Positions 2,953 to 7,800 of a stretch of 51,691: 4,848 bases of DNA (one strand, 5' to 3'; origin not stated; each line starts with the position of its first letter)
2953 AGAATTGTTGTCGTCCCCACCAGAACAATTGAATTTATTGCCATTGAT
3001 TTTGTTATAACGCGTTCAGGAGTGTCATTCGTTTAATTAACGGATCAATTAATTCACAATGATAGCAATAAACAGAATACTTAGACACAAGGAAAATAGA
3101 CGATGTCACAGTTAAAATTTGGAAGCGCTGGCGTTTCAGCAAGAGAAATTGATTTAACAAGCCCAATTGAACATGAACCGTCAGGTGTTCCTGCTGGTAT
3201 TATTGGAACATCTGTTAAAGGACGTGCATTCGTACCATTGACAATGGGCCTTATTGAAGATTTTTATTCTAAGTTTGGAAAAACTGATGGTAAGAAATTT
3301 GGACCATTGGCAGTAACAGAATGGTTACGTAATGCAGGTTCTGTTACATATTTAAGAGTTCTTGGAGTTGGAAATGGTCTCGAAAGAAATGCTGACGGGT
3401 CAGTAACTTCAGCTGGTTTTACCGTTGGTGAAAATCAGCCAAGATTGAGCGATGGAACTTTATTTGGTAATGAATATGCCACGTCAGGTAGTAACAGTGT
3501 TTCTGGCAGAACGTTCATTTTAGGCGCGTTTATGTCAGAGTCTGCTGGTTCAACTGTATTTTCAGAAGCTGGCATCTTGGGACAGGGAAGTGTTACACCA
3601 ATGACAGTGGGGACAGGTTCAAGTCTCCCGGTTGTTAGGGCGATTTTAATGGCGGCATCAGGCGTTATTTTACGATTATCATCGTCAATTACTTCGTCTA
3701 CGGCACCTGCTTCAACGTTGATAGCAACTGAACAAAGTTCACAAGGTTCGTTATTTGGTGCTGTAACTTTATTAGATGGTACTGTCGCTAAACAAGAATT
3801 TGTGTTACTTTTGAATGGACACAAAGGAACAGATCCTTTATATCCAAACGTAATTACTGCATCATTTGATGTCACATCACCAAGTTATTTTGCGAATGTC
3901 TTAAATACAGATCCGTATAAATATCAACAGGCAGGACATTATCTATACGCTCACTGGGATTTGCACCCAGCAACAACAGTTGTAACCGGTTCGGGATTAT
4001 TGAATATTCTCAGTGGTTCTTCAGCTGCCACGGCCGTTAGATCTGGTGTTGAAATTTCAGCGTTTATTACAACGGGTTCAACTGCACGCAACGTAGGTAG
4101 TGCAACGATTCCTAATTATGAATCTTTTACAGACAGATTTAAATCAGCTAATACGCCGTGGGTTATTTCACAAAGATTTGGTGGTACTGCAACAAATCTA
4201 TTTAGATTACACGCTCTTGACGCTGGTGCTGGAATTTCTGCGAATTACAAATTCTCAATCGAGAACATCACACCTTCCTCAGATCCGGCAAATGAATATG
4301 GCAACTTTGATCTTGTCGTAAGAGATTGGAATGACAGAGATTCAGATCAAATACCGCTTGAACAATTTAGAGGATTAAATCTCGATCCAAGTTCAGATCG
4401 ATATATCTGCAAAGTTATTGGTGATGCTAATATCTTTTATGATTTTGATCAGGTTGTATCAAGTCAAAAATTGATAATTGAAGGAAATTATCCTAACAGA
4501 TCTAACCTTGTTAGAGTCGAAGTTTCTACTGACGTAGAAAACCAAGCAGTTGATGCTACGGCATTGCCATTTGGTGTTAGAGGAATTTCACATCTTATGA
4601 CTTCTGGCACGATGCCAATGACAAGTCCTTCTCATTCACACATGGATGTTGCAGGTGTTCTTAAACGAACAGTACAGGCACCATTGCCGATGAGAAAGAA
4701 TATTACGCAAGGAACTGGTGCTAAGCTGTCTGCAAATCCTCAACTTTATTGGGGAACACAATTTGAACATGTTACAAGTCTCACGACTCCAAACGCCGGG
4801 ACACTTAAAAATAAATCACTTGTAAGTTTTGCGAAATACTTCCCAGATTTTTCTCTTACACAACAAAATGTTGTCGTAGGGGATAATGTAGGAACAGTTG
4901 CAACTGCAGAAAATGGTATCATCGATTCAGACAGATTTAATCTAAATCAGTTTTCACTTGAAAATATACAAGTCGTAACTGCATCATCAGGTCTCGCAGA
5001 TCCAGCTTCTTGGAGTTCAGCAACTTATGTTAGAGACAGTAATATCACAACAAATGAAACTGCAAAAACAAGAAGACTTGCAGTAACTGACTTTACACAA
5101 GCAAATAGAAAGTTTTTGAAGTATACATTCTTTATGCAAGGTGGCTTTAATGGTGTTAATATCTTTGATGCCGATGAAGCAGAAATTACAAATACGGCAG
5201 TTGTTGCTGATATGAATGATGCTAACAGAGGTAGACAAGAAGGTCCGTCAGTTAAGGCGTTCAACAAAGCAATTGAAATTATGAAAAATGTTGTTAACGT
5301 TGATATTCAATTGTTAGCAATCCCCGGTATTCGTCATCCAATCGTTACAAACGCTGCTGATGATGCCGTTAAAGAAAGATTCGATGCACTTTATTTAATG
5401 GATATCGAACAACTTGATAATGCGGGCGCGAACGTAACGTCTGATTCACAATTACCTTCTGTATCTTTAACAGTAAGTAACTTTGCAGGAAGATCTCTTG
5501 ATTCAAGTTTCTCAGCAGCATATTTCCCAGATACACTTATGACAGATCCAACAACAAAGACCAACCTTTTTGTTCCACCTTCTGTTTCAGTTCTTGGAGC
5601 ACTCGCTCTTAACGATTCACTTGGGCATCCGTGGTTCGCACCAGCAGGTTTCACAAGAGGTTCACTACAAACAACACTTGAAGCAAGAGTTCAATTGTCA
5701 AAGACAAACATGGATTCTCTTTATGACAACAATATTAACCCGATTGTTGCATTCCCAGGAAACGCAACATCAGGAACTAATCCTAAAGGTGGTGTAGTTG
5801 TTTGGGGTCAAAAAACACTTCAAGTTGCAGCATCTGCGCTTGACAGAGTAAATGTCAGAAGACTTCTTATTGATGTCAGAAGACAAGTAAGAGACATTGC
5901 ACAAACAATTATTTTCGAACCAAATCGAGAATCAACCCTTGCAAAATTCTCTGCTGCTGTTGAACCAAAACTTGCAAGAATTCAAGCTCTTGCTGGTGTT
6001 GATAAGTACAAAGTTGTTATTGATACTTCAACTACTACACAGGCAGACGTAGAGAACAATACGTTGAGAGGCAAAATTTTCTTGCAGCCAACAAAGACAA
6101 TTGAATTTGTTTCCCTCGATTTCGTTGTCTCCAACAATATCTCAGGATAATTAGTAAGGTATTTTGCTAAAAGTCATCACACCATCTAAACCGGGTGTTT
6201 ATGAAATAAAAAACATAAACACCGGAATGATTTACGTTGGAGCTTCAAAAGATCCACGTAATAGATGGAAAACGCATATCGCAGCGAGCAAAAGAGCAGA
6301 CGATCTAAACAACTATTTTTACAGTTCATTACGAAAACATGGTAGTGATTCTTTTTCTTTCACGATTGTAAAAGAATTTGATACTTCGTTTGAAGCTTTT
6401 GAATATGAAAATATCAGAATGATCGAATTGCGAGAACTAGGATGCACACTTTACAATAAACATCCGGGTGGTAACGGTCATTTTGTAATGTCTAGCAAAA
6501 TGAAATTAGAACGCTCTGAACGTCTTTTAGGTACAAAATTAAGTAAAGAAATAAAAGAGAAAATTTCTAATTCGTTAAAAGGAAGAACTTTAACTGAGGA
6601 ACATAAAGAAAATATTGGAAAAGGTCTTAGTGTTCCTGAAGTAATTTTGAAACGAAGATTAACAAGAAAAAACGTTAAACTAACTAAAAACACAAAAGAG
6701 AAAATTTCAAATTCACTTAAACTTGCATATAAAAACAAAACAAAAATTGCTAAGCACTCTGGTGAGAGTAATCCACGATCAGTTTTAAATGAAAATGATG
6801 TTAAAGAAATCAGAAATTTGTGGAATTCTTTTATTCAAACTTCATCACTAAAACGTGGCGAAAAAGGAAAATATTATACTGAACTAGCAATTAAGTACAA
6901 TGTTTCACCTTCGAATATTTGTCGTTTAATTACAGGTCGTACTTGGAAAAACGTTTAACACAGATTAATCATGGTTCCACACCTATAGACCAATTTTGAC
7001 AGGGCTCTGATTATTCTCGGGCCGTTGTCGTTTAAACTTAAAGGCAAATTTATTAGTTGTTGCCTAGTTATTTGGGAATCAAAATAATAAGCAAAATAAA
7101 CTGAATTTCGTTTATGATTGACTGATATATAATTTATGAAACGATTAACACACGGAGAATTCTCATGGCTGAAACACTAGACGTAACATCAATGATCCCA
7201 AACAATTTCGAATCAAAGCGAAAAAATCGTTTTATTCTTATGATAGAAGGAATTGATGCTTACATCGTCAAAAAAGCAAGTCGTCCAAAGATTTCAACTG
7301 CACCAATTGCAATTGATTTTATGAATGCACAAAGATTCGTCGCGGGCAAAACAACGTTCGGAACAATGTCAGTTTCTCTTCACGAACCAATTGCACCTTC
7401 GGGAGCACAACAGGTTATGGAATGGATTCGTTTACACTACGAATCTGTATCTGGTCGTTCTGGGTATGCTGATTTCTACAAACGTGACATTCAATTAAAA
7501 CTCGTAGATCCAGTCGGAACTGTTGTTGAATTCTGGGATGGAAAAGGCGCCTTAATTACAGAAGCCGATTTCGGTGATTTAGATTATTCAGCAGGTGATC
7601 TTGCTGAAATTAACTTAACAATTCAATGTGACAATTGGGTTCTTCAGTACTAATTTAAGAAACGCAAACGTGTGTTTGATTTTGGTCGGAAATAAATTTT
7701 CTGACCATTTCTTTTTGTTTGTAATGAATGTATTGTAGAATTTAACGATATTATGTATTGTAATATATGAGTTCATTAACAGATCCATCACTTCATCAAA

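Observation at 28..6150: Two tandem, full-length tail-sheath paralogs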

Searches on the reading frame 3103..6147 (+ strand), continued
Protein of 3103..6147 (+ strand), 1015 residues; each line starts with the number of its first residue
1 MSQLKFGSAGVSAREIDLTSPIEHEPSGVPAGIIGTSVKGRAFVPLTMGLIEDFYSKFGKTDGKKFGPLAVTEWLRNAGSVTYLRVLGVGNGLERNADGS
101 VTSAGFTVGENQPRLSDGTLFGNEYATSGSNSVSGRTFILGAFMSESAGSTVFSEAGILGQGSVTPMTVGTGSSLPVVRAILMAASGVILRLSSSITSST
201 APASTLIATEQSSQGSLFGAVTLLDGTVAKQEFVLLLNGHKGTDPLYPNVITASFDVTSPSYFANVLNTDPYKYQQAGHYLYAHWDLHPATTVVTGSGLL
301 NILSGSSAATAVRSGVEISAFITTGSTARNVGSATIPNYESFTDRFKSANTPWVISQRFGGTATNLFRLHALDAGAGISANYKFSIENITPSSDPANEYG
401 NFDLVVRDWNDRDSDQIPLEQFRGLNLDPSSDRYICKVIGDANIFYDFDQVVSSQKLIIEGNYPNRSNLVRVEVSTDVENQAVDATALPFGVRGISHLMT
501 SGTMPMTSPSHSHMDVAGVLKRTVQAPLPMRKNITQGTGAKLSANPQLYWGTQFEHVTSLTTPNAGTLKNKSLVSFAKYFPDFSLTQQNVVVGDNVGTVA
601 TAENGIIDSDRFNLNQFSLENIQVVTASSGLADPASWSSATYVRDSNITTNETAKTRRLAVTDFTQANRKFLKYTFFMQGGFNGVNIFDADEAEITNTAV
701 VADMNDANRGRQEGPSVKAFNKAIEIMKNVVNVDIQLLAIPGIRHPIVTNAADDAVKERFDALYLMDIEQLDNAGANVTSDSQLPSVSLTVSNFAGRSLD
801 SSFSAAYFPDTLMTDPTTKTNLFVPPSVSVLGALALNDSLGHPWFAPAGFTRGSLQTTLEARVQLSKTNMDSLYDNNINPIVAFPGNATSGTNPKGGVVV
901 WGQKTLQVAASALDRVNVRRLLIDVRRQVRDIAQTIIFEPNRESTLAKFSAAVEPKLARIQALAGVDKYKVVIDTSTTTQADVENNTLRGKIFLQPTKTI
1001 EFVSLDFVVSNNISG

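Call 91: search_solved_structures(query=window:3103-6147:+, max_evalue=0.001, show_alignments=1)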
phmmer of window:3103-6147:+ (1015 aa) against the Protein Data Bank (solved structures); distinct sequences matched with E-value up to 0.001: 17.
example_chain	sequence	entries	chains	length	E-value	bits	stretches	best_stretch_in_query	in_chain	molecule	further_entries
9ev2_S1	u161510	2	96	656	2.2e-25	91.9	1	813-1010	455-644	Tail sheath protein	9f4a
9mkb_1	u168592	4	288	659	3.8e-24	87.8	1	811-1010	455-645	gp18, tail sheath protein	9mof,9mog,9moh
9x3p_A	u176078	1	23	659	2.6e-23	85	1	800-1010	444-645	Tail sheath protein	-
3j2m_U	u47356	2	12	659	3.6e-23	84.6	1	811-1010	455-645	Tail sheath protein Gp18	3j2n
9ezm_A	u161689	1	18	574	2e-11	45.7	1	798-1004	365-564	Phage tail sheath protein FI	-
8bky_A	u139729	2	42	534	2.6e-11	45.3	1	798-1004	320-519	Phage tail sheath protein | Phage tail sheath family protein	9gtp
8bl4_V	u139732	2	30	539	1.2e-10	43.1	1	798-1004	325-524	Phage tail sheath family protein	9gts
9qgl_2A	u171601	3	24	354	1.5e-09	39.5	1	801-1008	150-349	Phage tail sheath family protein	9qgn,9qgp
6j0n_t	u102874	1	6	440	9.8e-08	33.5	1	821-1008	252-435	Pvc3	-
7b5h_AO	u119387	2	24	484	7.4e-07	30.5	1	819-1007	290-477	All3325 protein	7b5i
6j0b_A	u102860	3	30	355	1.2e-06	29.8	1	801-1008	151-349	Pvc2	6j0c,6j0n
9qgl_3A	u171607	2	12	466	6.3e-06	27.5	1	820-1007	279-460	Phage tail sheath family protein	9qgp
9r9h_T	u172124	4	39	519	8e-06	27.1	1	810-1007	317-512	Phage tail sheath family protein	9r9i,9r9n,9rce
6rao_D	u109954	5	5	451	8.7e-06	27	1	776-1008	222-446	Afp3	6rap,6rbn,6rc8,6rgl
6rao_C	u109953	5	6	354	8.8e-06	27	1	886-1007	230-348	Afp2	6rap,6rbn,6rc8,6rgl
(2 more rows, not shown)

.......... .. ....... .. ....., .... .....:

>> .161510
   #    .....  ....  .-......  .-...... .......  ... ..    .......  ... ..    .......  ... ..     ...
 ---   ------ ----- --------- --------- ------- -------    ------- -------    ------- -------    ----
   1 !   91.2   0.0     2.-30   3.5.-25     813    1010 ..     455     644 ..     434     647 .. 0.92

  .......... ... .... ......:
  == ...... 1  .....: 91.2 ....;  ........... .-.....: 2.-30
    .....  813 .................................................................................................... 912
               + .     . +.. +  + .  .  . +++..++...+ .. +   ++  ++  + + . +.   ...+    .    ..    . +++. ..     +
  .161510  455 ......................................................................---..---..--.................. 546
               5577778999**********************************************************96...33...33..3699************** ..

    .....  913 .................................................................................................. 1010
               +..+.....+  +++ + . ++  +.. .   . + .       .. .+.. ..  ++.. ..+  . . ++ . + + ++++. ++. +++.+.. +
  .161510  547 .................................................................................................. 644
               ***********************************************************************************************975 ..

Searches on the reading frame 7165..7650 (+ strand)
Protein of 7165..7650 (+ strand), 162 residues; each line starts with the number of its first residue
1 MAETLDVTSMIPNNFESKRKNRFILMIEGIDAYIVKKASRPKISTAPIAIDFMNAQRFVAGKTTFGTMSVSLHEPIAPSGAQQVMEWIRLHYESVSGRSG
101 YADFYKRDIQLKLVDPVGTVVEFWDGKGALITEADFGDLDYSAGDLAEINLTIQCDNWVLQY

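Call 4: search_protein_families(library=pfam, proteins=[window:7165-7650:+], max_evalue=0.01)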
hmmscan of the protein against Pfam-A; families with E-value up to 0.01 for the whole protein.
window:7165-7650:+ (162 aa): 1 family
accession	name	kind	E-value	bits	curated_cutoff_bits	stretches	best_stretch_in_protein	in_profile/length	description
PF06841.18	Phage_T4_gp19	-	1.3e-05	25.5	28.2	1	20-158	2-133/134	T4-like virus tail tube protein gp19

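Call 5: search_protein_families(library=phrogs, proteins=[window:7165-7650:+], max_evalue=0.001)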
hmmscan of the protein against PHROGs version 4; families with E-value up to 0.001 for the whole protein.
window:7165-7650:+ (162 aa): 2 families
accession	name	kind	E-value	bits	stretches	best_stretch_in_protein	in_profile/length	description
phrog_4542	-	tail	9.2e-25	88.3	1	13-160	21-180/214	tail tube protein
phrog_45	-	tail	2.6e-05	24.5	1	33-160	124-254/350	tail tube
